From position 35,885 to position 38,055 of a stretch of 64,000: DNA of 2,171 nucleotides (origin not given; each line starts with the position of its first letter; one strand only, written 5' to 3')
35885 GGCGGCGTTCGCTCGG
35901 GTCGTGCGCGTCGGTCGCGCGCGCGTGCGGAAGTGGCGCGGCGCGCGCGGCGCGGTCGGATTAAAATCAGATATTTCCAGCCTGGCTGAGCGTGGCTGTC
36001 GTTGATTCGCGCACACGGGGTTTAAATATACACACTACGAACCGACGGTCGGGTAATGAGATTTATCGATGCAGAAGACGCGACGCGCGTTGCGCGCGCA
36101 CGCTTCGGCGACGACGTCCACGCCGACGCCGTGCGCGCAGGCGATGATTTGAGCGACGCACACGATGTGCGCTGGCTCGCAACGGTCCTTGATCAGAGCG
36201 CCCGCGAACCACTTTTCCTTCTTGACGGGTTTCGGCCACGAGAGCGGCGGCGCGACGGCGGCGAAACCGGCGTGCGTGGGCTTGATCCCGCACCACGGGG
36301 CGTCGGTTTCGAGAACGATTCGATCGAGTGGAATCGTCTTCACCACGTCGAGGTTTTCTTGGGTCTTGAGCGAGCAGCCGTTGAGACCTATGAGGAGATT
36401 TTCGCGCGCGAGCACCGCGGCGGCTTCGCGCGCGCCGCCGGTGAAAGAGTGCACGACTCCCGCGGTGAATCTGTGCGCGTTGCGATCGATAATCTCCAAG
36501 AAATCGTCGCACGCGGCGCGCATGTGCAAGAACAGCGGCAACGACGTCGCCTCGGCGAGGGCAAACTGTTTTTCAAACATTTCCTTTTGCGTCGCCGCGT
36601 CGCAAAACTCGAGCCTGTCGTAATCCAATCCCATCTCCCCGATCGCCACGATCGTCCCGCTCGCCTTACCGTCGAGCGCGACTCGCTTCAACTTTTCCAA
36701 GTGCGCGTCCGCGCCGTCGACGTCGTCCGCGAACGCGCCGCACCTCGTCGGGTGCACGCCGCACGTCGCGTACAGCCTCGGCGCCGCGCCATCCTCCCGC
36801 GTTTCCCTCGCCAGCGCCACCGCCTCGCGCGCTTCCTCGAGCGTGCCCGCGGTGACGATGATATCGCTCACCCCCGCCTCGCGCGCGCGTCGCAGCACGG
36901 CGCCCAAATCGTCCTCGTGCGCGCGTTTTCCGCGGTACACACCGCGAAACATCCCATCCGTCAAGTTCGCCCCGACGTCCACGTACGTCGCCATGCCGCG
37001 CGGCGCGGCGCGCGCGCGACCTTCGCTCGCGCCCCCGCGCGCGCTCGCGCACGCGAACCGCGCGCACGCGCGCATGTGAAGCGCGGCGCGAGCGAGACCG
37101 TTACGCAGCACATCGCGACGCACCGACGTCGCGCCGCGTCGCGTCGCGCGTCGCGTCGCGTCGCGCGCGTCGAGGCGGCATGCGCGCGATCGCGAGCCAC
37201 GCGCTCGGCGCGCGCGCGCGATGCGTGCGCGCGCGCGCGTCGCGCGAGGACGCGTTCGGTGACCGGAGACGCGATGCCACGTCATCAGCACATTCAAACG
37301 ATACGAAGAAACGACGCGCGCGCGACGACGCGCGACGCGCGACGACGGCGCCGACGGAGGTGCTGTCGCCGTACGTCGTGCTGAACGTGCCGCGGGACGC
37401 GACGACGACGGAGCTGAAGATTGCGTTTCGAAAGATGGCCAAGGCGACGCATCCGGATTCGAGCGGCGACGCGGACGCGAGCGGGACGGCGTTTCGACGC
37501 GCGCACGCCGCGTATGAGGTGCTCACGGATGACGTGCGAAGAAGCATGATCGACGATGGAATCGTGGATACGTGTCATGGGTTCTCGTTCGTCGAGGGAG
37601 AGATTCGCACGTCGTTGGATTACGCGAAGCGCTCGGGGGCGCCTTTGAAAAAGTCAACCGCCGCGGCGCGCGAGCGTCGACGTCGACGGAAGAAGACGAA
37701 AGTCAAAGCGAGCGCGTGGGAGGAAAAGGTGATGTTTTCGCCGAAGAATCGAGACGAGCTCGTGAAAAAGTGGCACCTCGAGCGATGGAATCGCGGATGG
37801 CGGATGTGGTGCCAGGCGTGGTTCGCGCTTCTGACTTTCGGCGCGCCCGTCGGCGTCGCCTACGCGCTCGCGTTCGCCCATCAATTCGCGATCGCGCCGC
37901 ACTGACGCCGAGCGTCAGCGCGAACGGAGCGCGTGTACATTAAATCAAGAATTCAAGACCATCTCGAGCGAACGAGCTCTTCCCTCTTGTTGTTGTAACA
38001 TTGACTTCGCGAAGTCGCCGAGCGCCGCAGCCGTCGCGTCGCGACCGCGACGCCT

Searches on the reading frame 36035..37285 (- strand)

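Call 33: search_protein_families(library=pfam, proteins=[window:36035-37285:-], max_evalue=0.01)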
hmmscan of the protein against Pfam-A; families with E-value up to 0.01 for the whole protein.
window:36035-37285:- (416 aa): 1 family
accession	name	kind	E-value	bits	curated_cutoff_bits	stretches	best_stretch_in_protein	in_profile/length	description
PF01026.27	TatD_DNase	-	1.5e-48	165.9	27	1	124-404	13-252/253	TatD related DNase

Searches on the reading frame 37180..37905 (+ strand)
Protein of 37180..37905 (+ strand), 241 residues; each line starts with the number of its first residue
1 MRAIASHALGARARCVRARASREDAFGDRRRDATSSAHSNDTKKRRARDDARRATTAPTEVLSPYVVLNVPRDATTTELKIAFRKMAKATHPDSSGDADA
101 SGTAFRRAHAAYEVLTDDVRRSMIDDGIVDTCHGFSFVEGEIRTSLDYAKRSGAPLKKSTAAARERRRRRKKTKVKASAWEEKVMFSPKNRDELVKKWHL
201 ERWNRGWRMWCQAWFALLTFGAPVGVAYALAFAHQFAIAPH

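Call 33: search_protein_families(library=pfam, proteins=[window:37180-37905:+], max_evalue=0.01)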
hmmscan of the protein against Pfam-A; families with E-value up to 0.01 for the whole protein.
window:37180-37905:+ (241 aa): 1 family
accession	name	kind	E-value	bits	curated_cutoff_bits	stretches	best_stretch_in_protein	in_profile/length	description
PF00226.36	DnaJ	-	2.9e-15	56.6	27.8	1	64-125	2-63/63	DnaJ domain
